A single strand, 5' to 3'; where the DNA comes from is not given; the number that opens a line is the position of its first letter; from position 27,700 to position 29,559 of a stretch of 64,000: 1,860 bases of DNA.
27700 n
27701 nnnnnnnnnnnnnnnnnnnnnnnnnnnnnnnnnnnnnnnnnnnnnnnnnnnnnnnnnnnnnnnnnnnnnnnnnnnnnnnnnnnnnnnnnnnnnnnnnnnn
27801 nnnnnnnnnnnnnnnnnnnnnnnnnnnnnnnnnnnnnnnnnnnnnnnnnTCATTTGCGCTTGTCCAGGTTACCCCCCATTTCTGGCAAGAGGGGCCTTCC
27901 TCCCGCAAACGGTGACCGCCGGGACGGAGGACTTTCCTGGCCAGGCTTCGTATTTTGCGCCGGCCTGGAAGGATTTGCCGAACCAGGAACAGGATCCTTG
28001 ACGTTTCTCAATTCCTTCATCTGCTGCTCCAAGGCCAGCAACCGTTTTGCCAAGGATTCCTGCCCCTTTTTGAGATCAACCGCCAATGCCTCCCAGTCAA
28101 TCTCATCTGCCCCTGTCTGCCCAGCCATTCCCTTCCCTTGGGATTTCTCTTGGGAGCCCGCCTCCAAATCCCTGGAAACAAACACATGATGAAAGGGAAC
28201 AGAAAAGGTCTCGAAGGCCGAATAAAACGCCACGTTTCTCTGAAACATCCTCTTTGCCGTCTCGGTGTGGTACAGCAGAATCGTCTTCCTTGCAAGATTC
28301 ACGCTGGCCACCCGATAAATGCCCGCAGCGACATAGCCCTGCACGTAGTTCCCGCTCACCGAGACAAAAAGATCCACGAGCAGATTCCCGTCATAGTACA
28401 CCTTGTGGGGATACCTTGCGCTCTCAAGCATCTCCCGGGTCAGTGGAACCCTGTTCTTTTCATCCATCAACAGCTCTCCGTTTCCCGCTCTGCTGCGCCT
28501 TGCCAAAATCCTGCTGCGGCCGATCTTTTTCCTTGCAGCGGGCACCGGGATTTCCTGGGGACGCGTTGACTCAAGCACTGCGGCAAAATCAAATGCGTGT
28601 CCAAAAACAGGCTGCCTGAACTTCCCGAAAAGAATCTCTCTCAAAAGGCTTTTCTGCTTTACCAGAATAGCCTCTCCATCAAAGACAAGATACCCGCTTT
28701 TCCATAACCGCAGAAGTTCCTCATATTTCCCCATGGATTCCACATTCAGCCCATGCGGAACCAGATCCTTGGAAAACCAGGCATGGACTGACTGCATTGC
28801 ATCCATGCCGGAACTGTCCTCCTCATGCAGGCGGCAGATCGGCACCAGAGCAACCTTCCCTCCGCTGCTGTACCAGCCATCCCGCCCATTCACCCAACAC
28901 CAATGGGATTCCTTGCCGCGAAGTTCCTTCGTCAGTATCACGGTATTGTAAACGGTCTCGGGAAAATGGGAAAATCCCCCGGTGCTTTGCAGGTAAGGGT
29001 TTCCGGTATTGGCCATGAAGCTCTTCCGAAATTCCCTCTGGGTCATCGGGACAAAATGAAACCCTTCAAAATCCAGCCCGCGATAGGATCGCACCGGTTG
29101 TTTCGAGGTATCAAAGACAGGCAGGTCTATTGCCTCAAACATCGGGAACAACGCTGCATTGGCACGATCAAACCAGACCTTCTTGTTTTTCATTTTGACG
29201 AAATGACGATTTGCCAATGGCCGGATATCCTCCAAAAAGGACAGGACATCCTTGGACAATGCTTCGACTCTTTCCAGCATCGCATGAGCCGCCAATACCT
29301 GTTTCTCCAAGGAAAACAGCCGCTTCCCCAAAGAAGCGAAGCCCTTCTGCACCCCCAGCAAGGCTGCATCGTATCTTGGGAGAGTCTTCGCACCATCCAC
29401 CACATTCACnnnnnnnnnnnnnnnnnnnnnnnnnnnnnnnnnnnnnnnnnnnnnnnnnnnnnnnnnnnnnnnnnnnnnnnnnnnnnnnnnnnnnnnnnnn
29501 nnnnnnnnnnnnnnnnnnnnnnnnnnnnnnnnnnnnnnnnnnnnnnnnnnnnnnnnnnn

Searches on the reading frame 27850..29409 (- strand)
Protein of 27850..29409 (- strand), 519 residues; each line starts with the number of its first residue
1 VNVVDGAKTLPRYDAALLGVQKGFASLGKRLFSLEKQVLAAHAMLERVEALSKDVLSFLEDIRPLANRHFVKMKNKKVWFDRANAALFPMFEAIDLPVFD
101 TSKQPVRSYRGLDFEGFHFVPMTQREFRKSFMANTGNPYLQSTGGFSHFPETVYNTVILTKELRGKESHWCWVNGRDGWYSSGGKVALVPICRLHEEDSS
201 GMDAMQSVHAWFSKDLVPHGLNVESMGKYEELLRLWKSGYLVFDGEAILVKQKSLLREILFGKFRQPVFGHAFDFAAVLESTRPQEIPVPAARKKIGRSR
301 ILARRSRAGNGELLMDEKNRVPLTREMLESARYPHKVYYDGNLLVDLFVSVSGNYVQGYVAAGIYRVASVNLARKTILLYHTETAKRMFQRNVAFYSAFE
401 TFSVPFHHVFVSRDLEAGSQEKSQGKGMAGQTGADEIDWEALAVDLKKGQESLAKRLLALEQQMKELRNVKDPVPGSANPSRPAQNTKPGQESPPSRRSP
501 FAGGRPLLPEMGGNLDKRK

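Call 8: search_protein_families(library=pfam, proteins=[window:27850-29409:-], max_evalue=0.01)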
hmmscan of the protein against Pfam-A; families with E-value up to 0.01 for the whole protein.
window:27850-29409:- (519 aa): 0 families

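Call 10: find_homologous_proteins(query=window:27850-29409:-)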
Query window:27850-29409:- (519 aa): 10 proteins with E <= 0.001 among 8000 candidates.
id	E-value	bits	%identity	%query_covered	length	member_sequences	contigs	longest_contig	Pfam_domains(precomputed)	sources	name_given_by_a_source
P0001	0.0e+0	1171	99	100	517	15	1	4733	-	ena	-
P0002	0.0e+0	1040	88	100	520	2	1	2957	-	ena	-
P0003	0.0e+0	1022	83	100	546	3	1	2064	-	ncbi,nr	ncbi:MAG: hypothetical protein IJT01_13145 [Selenomonadaceae bacterium]|nr:hypothetical protein [Sel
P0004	3.2e-203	694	64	92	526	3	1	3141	-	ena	-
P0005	1.3e-201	689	65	91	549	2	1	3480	-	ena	-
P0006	9.8e-168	577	54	93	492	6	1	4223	-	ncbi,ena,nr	ncbi:MAG: hypothetical protein IKO94_10265 [Selenomonadaceae bacterium]|nr:hypothetical protein [Sel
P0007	3.9e-164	565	52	96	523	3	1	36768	-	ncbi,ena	-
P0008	7.9e-164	564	53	97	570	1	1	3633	-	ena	-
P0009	5.1e-160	551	52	90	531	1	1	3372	-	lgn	-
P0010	1.1e-105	372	40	92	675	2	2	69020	-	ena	-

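Call 11: search_protein_families(library=ncbifam, proteins=[window:27850-29409:-], max_evalue=0.01)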
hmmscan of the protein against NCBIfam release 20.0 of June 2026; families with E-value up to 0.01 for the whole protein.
window:27850-29409:- (519 aa): 0 families

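Call 12: find_encoding_contigs(protein=P0007, flank=10000, max_places=4)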
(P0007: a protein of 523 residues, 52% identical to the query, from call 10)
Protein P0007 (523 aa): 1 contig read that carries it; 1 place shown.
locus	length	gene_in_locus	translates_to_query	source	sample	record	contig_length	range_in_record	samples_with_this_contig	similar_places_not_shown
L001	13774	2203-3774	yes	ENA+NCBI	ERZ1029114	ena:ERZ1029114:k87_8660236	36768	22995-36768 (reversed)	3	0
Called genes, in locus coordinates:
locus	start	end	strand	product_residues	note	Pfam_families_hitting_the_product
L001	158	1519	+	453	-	PF02386:TrkH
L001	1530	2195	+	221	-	PF02254:TrkA_N, PF03721:UDPG_MGDP_dh_N (weak), PF00107:ADH_zinc_N (faint), PF02080:TrkA_C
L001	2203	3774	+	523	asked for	-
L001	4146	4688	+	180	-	PF00440:TetR_N, PF16859:TetR_C_11 (faint)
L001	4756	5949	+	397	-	PF13353:Fer4_12 (weak), PF04055:Radical_SAM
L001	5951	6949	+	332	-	PF04055:Radical_SAM, PF13353:Fer4_12 (weak), PF13186:SPASM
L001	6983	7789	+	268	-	PF00702:Hydrolase (faint), PF08282:Hydrolase_3, PF05116:S6PP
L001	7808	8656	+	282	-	PF02811:PHP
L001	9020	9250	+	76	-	-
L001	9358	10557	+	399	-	PF01926:MMR_HSR1, PF02421:FeoB_N (weak), PF18128:HydF_dimer, PF18133:HydF_tetramer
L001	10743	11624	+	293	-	-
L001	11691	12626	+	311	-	PF04204:HTS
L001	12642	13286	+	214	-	-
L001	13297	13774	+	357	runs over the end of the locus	PF04055:Radical_SAM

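Call 13: find_encoding_contigs(protein=P0010, flank=10000, max_places=4)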
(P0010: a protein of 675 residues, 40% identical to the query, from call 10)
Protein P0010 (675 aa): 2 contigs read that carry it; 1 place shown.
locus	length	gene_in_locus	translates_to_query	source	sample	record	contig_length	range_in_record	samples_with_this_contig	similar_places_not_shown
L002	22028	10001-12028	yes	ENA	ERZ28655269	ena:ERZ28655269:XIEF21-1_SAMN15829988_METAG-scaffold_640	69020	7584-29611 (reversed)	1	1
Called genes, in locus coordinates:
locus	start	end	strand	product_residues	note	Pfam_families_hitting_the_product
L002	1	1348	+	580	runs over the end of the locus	PF01855:POR_N, PF02775:TPP_enzyme_C, PF00037:Fer4 (faint), PF13237:Fer4_10 (weak), PF14697:Fer4_21 (weak)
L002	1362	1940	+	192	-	PF01558:POR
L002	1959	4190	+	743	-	-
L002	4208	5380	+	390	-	PF19993:DO-GTPase2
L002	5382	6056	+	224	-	-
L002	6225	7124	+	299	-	PF09518:RE_HindIII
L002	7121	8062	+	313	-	PF01555:N6_N4_Mtase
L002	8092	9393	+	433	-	PF00501:AMP-binding, PF14535:AMP-binding_C_2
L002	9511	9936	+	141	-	PF01842:ACT, PF13291:ACT_4 (faint), PF19571:ACT_8, PF22629:ACT_AHAS_ss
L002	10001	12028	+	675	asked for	-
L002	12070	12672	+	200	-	PF25084:LbH_EIF2B (weak), PF00132:Hexapep, PF14602:Hexapep_2 (weak)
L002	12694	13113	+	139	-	PF00334:NDK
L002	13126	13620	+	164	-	PF01923:Cob_adeno_trans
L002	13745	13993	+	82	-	-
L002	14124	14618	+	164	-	-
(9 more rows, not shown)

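Call 14: find_encoding_contigs(protein=P0001, flank=10000, max_places=6)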
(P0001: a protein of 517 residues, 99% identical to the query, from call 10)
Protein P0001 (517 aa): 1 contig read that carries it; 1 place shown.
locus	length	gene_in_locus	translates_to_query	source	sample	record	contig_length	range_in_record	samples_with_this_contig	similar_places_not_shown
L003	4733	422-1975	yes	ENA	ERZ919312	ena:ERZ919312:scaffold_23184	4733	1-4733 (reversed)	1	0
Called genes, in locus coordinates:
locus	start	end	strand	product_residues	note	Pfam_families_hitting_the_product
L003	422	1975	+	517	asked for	-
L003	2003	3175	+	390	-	-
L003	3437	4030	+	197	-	PF00440:TetR_N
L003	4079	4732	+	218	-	?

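Call 20: find_related_loci(query=A1, collection=genome_contigs, flank=10000)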
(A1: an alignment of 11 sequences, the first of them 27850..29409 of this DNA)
Query A1 (519 aa) in genome_contigs; peptide patterns used: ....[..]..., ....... (x = any residue, [..] = any of these).
62 stretches matched a pattern; 3 encode a relative of the query (tblastn E <= 1e-3); 3 distinct loci.
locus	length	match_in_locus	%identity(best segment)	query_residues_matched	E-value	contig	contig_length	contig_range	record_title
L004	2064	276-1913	83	1-519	0e+0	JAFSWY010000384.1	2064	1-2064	MAG: Selenomonadaceae bacterium isolate RGIG3549 Goat_Rumen.Co__c2401522, whole genome shotgun sequence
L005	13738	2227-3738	52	13-512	1e-167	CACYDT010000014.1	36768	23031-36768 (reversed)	MAG: uncultured Veillonellaceae bacterium isolate RUG11858 genome assembly, contig: RUG11858_asm_14, whole genome shotgu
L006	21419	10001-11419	40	26-500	1e-114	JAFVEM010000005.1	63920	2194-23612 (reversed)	MAG: Selenomonadaceae bacterium isolate RGIG5097 Roe_deer_Rumen.Co__c127005, whole genome shotgun sequence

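Call 21: find_encoding_contigs(protein=P0002, flank=10000, max_places=3)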
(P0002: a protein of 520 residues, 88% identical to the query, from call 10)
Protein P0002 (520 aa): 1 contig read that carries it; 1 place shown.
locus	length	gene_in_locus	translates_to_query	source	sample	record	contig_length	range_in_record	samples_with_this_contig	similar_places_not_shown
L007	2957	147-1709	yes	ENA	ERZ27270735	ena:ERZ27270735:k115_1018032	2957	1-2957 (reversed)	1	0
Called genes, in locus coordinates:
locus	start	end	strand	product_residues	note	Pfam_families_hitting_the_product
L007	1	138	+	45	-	?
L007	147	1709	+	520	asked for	-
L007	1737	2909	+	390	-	-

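Call 22: find_encoding_contigs(protein=P0004, flank=10000, max_places=3)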
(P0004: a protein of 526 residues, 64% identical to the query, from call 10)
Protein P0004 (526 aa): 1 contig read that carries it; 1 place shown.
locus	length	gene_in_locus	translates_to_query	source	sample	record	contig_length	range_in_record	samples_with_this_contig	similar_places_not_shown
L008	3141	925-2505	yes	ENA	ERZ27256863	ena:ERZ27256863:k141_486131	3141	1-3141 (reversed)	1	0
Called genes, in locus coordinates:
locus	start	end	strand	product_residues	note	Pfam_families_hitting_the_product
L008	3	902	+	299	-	?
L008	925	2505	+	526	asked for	-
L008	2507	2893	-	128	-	-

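Call 23: find_encoding_contigs(protein=P0005, flank=10000, max_places=3)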
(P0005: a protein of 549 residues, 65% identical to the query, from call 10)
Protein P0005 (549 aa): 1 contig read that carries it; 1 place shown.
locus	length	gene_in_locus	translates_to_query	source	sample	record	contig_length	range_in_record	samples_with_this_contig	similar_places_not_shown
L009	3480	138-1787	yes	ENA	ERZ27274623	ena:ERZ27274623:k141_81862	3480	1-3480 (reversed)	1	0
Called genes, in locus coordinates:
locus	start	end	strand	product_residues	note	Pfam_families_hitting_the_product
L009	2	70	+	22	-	?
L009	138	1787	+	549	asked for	-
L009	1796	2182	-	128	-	-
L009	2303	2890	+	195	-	PF00440:TetR_N, PF16859:TetR_C_11 (weak)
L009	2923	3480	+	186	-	?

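Call 24: find_encoding_contigs(protein=P0006, flank=10000, max_places=3)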
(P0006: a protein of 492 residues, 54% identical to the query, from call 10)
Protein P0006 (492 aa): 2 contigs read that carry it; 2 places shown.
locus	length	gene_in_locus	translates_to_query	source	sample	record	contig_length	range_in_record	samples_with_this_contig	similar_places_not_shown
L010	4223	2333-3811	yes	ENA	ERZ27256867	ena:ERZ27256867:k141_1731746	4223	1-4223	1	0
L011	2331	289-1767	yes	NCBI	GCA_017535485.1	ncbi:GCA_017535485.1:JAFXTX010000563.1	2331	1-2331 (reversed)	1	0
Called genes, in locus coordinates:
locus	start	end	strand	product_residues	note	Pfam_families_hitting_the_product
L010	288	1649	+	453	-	PF02386:TrkH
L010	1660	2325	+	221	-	PF02254:TrkA_N, PF03721:UDPG_MGDP_dh_N (weak), PF00107:ADH_zinc_N (faint), PF02080:TrkA_C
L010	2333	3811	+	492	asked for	-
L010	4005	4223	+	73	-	?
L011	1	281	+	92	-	PF02080:TrkA_C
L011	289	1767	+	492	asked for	-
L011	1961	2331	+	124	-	?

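Call 26: find_encoding_contigs(protein=P0008, flank=10000, max_places=3)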
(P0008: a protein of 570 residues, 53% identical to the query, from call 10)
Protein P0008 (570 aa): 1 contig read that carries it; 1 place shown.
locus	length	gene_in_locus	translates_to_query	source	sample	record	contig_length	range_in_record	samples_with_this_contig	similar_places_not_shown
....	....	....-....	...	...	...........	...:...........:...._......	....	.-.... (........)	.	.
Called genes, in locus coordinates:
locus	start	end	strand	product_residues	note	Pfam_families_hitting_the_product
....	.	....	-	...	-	?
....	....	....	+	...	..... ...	-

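Call 27: find_encoding_contigs(protein=P0009, flank=10000, max_places=3)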
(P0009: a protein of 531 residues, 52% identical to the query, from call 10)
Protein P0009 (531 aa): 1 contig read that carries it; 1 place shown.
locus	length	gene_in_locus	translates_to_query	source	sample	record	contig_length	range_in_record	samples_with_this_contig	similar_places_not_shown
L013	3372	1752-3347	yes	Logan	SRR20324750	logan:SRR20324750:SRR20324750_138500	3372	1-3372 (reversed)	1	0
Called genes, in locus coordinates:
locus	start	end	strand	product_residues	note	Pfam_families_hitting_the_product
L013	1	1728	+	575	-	?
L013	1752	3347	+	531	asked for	-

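Call 41: search_solved_structures(query=A1, max_evalue=1)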
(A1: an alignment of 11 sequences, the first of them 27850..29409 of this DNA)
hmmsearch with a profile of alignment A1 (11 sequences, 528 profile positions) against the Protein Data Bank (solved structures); distinct sequences matched with E-value up to 1: 14.
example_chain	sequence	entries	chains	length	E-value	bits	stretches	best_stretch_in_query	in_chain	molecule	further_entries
9tls_A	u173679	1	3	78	0.005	18.9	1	437-471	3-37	Sc-apCC-2-KLHL20-3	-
9tlt_A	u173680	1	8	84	0.017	17.1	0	436-466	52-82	Sc-apCC-2-KLHL20-4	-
4azs_A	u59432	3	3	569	0.081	14.8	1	418-481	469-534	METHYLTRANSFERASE WBDD | WBDD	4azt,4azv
4ax8_A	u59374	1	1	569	0.11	14.4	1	418-482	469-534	WBDD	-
9tln_A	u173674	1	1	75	0.29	13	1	437-466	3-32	Sc-apCC-2-BCL-xL-2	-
9tlq_A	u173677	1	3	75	0.33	12.8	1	437-466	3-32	Sc-apCC-2-BCL-xL-8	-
9tlu_C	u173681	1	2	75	0.39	12.6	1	437-474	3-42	Sc-apCC-2-BCL-xL-3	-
9tlp_A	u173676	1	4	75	0.43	12.5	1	437-466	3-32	Sc-apCC-2-BCL-xL-6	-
5e5n_A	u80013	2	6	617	0.47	12.3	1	408-465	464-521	Polyketide synthase PksL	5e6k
5erf_A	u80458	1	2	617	0.47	12.3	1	408-465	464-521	Polyketide synthase PksL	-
5eny_A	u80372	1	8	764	0.52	12.2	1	408-465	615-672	Polyketide synthase PksL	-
9tlo_A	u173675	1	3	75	0.56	12.1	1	437-466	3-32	Sc-apCC-2-BCL-xL-5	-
9tlv_A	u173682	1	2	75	0.65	11.9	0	437-467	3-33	Sc-apCC-2-MCL-1-3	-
9tlw_A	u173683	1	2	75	0.87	11.4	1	424-465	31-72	Sc-apCC-2-MCL-1-4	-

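Call 44: search_protein_representatives(alignment_id=A1)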
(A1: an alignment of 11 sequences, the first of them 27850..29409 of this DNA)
Query: 11 sequences, 528 profile positions. Proteins with E-value up to 0.001 (for the whole library): 64; up to 1e-10: 43; up to 1e-30: 22. The best 64 are listed.
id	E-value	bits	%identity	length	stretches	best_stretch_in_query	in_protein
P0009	5.3e-249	843.8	-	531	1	1-526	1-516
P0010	5.3e-202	688.7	-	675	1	14-521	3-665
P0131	4.4e-100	352.4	-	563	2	39-247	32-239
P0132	1.4e-74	268.2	-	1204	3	41-246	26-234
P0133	8.5e-55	202.9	-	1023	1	48-288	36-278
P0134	7.7e-54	199.8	-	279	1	47-272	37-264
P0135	2.7e-53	198.0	-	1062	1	48-286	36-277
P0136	3.1e-51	191.2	-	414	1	47-282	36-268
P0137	5.0e-51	190.5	-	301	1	47-272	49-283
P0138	1.0e-49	186.2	-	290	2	40-250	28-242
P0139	1.5e-46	175.7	-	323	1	45-271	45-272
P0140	1.7e-44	168.9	-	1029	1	42-285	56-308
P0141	5.7e-44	167.2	-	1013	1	57-249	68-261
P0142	6.1e-43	163.8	-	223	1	47-228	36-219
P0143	8.5e-42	160.0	-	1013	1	48-290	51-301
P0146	1.0e-35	139.9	-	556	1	48-321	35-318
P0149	1.1e-31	126.7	-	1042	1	19-290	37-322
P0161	1.3e-18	83.6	-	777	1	40-274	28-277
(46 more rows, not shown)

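Call 46: search_protein_families(library=pfam, proteins=[P0131, P0132, P0133, P0135, P0140, P0141, P0149, P0146, P0161], max_evalue=0.001)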
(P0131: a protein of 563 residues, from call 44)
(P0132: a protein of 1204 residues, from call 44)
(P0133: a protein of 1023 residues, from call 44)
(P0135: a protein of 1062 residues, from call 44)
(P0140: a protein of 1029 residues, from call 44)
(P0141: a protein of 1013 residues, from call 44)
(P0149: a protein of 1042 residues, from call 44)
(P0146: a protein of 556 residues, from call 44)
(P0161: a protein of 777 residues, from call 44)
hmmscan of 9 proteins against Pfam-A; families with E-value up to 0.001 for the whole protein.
P0131 (563 aa): 1 family
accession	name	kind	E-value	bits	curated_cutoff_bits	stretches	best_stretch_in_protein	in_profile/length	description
PF05496.18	RuvB_N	-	0.00023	21.4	27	0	58-118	84-144/159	Holliday junction DNA helicase RuvB P-loop domain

P0132 (1204 aa): 0 families

P0133 (1023 aa): 0 families

P0135 (1062 aa): 0 families

P0140 (1029 aa): 0 families

P0141 (1013 aa): 0 families

P0149 (1042 aa): 0 families

P0146 (556 aa): 0 families

P0161 (777 aa): 0 families

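Call 47: search_protein_families(library=padloc, proteins=[window:27850-29409:-, P0133, P0132, P0010], max_evalue=0.001)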
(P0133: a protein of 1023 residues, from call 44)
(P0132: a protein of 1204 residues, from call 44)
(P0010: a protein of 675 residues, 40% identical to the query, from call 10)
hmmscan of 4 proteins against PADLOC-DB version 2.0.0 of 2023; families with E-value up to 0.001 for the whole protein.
window:27850-29409:- (519 aa): 0 families

P0133 (1023 aa): 0 families

P0132 (1204 aa): 1 family
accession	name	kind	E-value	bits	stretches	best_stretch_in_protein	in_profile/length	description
PDLC01225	Cas12_x1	-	2.7e-05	21.9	1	522-621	170-264/402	CAS-V-F; effector__SPE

P0010 (675 aa): 0 families

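Call 50: predict_structure(alignment_id=A1)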
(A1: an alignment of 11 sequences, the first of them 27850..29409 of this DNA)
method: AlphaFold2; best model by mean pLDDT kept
length: 519 residues; sequences in the alignment: 11
mean_pLDDT: 62.7   pTM: 0.52
mean pLDDT of the five models: 62.7, 62.5, 60.0, 58.9, 56.6
residues with pLDDT >= 90: 101; 70-90: 121; 50-70: 121; < 50: 176
segments of 3 or more residues with pLDDT < 50: 1-12, 124-187, 293-314, 392-397, 415-436, 476-519
pLDDT, mean of each block of 10 residues (from residue 1): 36 56 72 88 96 96 86 84 72 55 50 64 49 39 34 36 30 28 42 63 89 91 93 95 90 95 93 94 73 39 25 50 68 71 70 65 77 80 60 49 82 47 24 44 69 80 87 60 30 31 32 31
secondary structure, 60 per line:
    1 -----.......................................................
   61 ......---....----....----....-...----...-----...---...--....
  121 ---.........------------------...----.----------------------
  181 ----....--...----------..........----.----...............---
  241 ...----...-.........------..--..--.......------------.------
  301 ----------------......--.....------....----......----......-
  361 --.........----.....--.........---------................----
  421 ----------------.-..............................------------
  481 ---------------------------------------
elements in order: H6-66 E70-73 E78-81 E86-89 E98-100 E112-114 E117-120 H124-132 E185-188 E191-193 H204-213 H223-237 E241-243 E248-250 H252-260 H275-281 E320-322 H325-329 E336-339 E344-349 E354-359 E363-371 E376-380 H383-391 E401-405 E409-412 H413-416 H439-468
